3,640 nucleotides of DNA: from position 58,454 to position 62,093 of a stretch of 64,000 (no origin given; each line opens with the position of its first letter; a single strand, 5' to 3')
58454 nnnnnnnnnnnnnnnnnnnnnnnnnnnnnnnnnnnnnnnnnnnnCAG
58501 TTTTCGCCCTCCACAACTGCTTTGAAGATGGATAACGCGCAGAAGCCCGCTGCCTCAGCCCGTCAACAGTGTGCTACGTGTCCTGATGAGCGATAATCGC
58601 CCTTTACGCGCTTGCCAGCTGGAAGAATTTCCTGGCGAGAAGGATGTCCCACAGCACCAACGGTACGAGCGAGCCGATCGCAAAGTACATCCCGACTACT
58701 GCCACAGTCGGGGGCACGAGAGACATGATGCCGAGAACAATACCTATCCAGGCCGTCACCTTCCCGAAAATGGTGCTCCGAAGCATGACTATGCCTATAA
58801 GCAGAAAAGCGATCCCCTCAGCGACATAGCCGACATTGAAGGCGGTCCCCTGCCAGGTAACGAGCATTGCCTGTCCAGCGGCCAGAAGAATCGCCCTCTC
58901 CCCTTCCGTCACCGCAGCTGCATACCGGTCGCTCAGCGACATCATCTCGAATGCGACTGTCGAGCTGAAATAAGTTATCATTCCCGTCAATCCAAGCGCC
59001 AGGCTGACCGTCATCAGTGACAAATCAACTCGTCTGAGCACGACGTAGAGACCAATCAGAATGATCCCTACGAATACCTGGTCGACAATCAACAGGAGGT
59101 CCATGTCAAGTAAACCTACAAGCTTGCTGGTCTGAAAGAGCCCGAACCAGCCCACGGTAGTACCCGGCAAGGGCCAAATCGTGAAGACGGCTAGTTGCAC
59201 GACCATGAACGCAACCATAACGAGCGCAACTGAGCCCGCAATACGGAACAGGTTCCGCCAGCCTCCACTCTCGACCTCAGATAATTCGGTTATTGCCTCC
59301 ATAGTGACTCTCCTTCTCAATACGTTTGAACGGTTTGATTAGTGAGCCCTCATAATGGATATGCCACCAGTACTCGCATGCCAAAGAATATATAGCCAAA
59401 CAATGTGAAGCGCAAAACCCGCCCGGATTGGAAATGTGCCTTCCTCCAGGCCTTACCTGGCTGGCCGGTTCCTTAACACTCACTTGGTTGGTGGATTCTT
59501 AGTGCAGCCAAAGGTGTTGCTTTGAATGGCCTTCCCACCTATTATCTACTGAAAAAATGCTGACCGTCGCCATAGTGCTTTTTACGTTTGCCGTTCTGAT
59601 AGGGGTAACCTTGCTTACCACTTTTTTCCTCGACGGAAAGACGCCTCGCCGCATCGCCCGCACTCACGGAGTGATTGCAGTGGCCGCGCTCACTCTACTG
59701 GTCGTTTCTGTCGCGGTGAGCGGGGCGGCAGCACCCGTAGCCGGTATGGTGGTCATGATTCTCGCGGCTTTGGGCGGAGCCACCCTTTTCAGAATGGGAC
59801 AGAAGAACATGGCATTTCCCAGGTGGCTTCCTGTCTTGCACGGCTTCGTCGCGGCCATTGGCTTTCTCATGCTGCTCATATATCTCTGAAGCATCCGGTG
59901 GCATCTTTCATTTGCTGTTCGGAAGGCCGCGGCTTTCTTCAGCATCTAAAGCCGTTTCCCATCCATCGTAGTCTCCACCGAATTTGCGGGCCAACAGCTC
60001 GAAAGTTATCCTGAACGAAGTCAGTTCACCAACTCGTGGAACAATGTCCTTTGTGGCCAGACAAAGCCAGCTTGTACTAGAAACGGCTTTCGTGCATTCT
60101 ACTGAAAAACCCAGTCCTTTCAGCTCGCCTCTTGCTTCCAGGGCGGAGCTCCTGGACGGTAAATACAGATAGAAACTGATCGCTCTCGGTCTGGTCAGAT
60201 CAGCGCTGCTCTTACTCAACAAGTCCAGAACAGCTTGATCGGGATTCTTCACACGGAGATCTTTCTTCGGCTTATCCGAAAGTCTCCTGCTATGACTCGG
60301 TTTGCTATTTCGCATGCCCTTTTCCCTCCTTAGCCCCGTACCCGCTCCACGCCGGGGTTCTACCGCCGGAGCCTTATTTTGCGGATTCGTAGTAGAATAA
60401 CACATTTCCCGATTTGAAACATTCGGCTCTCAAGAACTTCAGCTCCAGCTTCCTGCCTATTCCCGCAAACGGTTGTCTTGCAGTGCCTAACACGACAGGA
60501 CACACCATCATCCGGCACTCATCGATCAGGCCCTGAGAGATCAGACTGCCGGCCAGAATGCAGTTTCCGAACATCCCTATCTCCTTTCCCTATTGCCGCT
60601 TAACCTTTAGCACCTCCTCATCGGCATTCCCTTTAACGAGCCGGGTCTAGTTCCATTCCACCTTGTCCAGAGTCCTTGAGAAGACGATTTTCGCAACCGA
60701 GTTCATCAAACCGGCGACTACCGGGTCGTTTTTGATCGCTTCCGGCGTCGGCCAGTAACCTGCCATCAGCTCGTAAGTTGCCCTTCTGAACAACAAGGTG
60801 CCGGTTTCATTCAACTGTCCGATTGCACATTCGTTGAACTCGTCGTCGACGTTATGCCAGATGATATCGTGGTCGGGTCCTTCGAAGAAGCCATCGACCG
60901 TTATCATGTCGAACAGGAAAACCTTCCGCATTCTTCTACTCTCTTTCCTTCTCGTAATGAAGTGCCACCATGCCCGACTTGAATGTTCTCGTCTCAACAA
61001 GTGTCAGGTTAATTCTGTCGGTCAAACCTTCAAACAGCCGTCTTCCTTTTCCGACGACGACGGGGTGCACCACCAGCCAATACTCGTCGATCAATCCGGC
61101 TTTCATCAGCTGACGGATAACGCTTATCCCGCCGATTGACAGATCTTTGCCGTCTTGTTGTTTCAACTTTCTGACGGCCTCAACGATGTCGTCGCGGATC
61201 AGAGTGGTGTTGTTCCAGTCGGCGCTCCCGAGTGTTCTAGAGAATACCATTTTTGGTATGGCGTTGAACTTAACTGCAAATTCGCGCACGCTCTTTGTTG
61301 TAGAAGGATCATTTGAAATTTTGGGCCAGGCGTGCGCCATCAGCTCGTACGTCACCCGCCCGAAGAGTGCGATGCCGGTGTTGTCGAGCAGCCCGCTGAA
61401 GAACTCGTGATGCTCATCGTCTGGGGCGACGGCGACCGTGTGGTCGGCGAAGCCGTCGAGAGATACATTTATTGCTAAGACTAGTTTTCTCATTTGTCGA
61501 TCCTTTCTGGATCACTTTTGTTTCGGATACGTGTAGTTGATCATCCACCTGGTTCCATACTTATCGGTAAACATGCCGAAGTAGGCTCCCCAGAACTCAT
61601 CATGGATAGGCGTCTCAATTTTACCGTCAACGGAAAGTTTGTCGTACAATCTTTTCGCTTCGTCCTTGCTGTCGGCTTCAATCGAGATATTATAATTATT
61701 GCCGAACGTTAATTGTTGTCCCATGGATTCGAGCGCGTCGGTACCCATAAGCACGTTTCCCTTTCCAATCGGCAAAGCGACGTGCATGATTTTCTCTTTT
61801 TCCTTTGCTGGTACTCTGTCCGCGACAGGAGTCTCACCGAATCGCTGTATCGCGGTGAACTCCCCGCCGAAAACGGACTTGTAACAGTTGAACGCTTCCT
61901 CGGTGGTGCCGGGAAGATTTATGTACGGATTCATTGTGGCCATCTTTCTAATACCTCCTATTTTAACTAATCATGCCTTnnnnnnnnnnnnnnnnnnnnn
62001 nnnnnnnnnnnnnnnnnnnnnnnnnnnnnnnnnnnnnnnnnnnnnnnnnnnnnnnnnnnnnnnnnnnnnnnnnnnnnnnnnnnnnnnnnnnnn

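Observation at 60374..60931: Two in-frame TAG codons in an otherwise perfectly collinear DHFR-family paralog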

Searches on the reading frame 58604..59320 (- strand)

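Call 6: search_protein_families(library=pfam, proteins=[window:58604-59320:-])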
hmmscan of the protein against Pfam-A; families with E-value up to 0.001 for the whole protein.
window:58604-59320:- (238 aa): 1 family
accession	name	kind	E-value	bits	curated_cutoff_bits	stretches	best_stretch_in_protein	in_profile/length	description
PF14329.11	DUF4386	-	0.00022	21.7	27.6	1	33-225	8-199/210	Domain of unknown function (DUF4386)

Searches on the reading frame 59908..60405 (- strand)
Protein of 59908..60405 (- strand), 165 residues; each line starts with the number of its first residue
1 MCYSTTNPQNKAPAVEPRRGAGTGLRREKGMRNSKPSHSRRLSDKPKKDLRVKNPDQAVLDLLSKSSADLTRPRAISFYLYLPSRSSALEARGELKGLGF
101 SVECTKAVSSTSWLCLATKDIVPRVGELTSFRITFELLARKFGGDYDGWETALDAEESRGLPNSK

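Call 6: search_protein_families(library=pfam, proteins=[window:59908-60405:-])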
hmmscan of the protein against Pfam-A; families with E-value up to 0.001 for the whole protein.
window:59908-60405:- (165 aa): 1 family
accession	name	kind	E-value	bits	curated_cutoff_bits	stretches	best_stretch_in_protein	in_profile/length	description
PF06877.16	RraB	-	1.8e-16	61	23.3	1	56-151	4-102/102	Regulator of ribonuclease activity B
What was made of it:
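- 59908..60315 (-): RraB-like gene downstream, with its own AAGGAGG site. Pfam PF06877 (call 6).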

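Call 19: find_encoding_contigs(protein=window:59908-60315:-, flank=3000, max_places=10)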
Protein window:59908-60315:- (135 aa): no gene with exactly this product is on record in the collection.

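Call 52: search_protein_families(library=ncbifam, proteins=[window:59908-60315:-], max_evalue=0.001)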
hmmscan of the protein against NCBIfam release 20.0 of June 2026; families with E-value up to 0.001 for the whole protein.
window:59908-60315:- (135 aa): 0 families
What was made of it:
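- Tried and rejected: NCBIfam gave no family for either paralog (call 52).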

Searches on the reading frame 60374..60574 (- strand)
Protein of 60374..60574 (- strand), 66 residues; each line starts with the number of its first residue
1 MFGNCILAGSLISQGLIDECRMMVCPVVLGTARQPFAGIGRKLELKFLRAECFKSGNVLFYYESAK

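Call 18: find_encoding_contigs(protein=window:60374-60574:-, flank=3000, max_places=10)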
Protein window:60374-60574:- (66 aa): no gene with exactly this product is on record in the collection.

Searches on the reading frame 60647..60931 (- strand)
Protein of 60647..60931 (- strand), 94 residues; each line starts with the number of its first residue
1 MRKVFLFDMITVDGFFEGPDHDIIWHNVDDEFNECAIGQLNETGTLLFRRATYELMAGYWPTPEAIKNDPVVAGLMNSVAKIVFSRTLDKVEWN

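Call 14: find_encoding_contigs(protein=window:60647-60931:-, flank=3000, max_places=10)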
Protein window:60647-60931:- (94 aa): no gene with exactly this product is on record in the collection.

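Call 39: list_cluster_members(proteins=[P0121, P0241, window:60647-60931:-, window:60647-61000:-, window:60374-60574:-, window:60647-60787:-, window:59908-60315:-, window:61512-61943:-])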
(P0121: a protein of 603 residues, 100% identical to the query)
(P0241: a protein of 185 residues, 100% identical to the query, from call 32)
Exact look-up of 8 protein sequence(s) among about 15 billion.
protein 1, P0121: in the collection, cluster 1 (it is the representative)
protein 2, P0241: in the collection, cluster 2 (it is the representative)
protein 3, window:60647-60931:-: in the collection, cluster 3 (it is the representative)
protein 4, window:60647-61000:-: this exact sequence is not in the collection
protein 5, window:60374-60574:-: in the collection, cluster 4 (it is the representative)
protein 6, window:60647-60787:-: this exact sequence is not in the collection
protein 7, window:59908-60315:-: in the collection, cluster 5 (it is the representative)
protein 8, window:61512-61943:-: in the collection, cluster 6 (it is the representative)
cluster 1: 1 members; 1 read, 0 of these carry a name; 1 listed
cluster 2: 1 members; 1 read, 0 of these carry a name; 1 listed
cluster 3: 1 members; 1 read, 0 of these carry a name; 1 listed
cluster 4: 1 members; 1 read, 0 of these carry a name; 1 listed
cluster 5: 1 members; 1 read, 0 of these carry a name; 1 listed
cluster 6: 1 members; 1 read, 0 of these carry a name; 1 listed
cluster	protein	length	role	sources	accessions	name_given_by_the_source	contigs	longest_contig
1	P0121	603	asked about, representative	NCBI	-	-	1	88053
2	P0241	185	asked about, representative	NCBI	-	-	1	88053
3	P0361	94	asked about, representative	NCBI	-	-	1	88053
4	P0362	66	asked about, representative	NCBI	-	-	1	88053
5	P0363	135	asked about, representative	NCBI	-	-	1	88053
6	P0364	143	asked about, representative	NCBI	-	-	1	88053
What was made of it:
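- Only one assembly carries the TAGs (call 39), and reads could not be checked. The 94-aa and 66-aa fragments are on record only from the source NCBI contig (call 39).
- Tried and rejected: Exact look-ups of the 94-aa, 117-aa, 66-aa and 46-aa fragments found only the source contig (calls 14, 18, 39).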

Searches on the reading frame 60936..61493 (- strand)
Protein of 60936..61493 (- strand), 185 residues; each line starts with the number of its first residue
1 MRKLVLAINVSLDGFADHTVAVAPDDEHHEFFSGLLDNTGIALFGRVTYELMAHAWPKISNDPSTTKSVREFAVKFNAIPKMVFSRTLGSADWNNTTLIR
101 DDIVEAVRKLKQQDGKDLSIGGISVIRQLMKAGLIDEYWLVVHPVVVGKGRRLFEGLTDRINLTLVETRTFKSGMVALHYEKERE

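Call 6: search_protein_families(library=pfam, proteins=[window:60936-61493:-])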
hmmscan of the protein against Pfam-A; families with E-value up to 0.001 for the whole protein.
window:60936-61493:- (185 aa): 1 family
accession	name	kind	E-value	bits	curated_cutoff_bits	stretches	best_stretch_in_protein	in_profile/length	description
PF01872.23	RibD_C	-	1.2e-19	71.4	24.1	1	2-176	1-196/197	RibD C-terminal domain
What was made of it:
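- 60936..61493 (-): Intact tandem RibD_C paralog. It ends in TAG 4 nt before the pseudogene's ATG. Pfam 71.4 bits (call 6).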

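Call 8: find_encoding_contigs(protein=window:60936-61493:-, flank=5000, max_places=10)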
Protein window:60936-61493:- (185 aa): 1 contig read that carries it; 1 place shown.
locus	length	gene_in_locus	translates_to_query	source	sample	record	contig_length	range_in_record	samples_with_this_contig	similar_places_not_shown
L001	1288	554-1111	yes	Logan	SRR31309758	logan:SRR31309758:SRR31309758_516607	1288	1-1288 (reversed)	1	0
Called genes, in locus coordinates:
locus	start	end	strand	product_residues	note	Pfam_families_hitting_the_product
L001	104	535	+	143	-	PF06983:3-dmu-9_3-mt (weak), PF00903:Glyoxalase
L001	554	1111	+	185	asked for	PF01872:RibD_C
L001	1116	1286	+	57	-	?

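Call 32: find_homologous_proteins(query=window:60936-61493:-, max_evalue=1e-10)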
Query window:60936-61493:- (185 aa): 2367 proteins with E <= 1e-10 among 2495 candidates; the best 120 are listed.
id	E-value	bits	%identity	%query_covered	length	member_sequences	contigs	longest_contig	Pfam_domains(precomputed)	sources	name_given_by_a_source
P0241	2.2e-117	407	100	100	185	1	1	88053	PF01872.23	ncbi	-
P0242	2.7e-82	293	73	99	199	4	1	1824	PF01872.23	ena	-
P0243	1.4e-80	287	71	100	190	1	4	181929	PF01872.23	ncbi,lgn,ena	-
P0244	8.2e-79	281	68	100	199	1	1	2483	PF01872.23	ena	-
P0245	2.8e-78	280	68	100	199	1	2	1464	PF01872.23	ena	-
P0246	5.0e-77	275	70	98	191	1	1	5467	PF01872.23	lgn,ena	-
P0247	8.0e-77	275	66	100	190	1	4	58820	PF01872.23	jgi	jgi:dihydrofolate reductase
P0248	9.9e-77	274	67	100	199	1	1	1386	PF01872.23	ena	-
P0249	1.5e-76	274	66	100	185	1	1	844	PF01872.23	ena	-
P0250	2.1e-75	270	65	100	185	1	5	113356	PF01872.23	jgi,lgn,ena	jgi:dihydrofolate reductase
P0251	3.9e-75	269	65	100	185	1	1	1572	PF01872.23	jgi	jgi:dihydrofolate reductase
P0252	4.2e-75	269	67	100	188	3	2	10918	PF01872.23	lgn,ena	-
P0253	5.9e-75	269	69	97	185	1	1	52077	PF01872.23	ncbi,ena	-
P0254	7.2e-75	268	68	99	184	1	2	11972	PF01872.23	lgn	-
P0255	9.0e-75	268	71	92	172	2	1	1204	PF01872.23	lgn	-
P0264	9.9e-73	261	68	97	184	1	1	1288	PF01872.23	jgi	jgi:dihydrofolate reductase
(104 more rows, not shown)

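Call 33: find_encoding_contigs(protein=P0243, flank=6000, max_places=4)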
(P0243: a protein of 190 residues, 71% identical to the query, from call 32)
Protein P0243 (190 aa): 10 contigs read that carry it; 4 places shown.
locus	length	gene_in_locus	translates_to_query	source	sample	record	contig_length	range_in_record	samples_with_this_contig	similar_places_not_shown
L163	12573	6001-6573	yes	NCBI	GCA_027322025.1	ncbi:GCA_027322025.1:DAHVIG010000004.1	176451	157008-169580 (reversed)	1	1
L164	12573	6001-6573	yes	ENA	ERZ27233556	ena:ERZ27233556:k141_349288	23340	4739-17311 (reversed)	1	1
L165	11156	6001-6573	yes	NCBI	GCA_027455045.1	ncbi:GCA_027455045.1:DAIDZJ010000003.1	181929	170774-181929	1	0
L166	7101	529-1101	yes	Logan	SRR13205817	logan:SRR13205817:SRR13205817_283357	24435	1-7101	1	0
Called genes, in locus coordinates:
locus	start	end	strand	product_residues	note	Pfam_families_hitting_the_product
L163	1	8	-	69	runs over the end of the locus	-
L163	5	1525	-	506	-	PF13237:Fer4_10 (weak), PF12838:Fer4_7 (weak), PF13187:Fer4_9 (weak), PF14697:Fer4_21 (weak), PF04898:Glu_syn_central (weak), PF01645:Glu_synthase, PF04898:Glu_syn_central, PF00478:IMPDH (weak), +3 more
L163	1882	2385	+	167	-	PF10754:DUF2569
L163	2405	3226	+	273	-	PF02900:LigB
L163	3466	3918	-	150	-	PF01850:PIN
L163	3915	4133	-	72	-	PF04014:MazE_antitoxin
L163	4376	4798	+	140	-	PF13564:DoxX_2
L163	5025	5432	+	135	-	PF00903:Glyoxalase, PF18029:Glyoxalase_6 (faint), PF22677:Ble-like_N (weak)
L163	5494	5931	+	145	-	PF00903:Glyoxalase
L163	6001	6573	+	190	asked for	PF01872:RibD_C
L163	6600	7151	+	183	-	PF01872:RibD_C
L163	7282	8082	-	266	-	PF19709:DUF6206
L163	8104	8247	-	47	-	-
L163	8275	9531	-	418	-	PF00202:Aminotran_3, PF00155:Aminotran_1_2 (weak)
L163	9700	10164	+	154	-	PF01047:MarR (weak), PF13404:HTH_AsnC-type, PF13412:HTH_24, PF01037:AsnC_trans_reg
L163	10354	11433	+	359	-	PF25919:BSH_CusB (faint), PF25917:BSH_RND (weak), PF25973:BSH_CzcB, PF25876:HH_MFP_RND (faint), PF25954:Beta-barrel_RND_2, PF25975:CzcB_C (weak), PF25989:YknX_C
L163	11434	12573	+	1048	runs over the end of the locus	PF00873:ACR_tran, PF03176:MMPL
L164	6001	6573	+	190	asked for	PF01872:RibD_C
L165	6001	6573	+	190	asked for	PF01872:RibD_C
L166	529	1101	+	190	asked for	PF01872:RibD_C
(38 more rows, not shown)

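Call 34: find_encoding_contigs(protein=P0246, flank=6000, max_places=3)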
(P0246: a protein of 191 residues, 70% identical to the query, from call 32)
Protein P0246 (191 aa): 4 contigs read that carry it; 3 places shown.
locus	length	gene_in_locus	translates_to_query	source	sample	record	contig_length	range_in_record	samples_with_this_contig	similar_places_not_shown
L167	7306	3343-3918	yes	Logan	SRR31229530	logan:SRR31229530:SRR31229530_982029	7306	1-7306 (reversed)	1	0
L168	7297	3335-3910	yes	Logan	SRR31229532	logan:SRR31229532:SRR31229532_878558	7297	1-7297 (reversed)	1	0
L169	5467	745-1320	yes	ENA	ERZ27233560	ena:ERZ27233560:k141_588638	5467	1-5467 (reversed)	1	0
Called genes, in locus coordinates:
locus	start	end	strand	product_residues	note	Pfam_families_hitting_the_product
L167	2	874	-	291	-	?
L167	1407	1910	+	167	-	PF10754:DUF2569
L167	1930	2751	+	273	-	PF02900:LigB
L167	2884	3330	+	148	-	PF03795:YCII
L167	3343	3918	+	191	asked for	PF01872:RibD_C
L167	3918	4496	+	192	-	PF01872:RibD_C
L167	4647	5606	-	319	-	PF19709:DUF6206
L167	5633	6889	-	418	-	PF00202:Aminotran_3, PF00155:Aminotran_1_2 (faint)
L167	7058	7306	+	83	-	?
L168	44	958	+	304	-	PF08238:Sel1 (weak)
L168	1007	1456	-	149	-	PF01850:PIN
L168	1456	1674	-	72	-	PF04014:MazE_antitoxin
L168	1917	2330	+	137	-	PF13564:DoxX_2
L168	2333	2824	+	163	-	PF06983:3-dmu-9_3-mt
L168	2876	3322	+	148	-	PF03795:YCII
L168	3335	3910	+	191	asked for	PF01872:RibD_C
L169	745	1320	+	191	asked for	PF01872:RibD_C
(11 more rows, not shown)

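Call 35: find_encoding_contigs(protein=P0242, flank=3000, max_places=3)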
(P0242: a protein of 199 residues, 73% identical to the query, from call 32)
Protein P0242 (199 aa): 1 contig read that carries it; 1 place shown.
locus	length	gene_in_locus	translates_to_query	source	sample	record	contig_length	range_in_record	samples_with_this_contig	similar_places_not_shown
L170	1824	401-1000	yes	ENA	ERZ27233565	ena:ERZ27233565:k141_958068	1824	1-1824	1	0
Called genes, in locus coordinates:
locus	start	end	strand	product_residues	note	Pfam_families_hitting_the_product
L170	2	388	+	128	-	?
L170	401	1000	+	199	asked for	PF01872:RibD_C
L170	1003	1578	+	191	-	PF01872:RibD_C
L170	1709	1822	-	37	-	?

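Call 52: search_protein_families(library=ncbifam, proteins=[window:60936-61493:-], max_evalue=0.001)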
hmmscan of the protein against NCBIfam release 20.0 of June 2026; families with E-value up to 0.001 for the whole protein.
window:60936-61493:- (185 aa): 0 families

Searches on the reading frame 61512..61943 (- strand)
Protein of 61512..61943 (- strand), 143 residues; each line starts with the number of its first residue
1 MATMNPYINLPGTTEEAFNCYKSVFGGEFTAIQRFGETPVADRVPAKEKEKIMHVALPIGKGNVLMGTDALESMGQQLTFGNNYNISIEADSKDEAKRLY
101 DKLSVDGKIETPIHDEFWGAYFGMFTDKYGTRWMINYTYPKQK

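Call 6: search_protein_families(library=pfam, proteins=[window:61512-61943:-])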
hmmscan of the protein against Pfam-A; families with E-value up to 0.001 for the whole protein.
window:61512-61943:- (143 aa): 2 families
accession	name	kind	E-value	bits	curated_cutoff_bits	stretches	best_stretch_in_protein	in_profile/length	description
PF00903.31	Glyoxalase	-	9.1e-11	42.6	20.6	1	14-135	12-121/121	Glyoxalase/Bleomycin resistance protein/Dioxygenase superfamily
PF06983.19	3-dmu-9_3-mt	-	2.2e-07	31.8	24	1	11-135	10-115/116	3-demethylubiquinone-9 3-methyltransferase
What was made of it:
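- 61512..61943 (-): VOC/glyoxalase-family gene upstream, in the same conserved small-gene cluster. Pfam PF00903 (call 6).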

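Call 9: find_encoding_contigs(protein=window:61512-61943:-, flank=5000, max_places=10)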
Protein window:61512-61943:- (143 aa): no gene with exactly this product is on record in the collection.

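Call 52: search_protein_families(library=ncbifam, proteins=[window:61512-61943:-], max_evalue=0.001)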
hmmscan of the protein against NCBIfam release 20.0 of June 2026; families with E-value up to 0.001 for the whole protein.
window:61512-61943:- (143 aa): 1 family
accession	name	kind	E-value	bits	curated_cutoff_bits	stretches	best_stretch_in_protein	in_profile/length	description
NF007537.0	PRK10148.1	equivalog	3.6e-15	56.7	122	1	4-137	3-140/147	VOC family metalloprotein YjdN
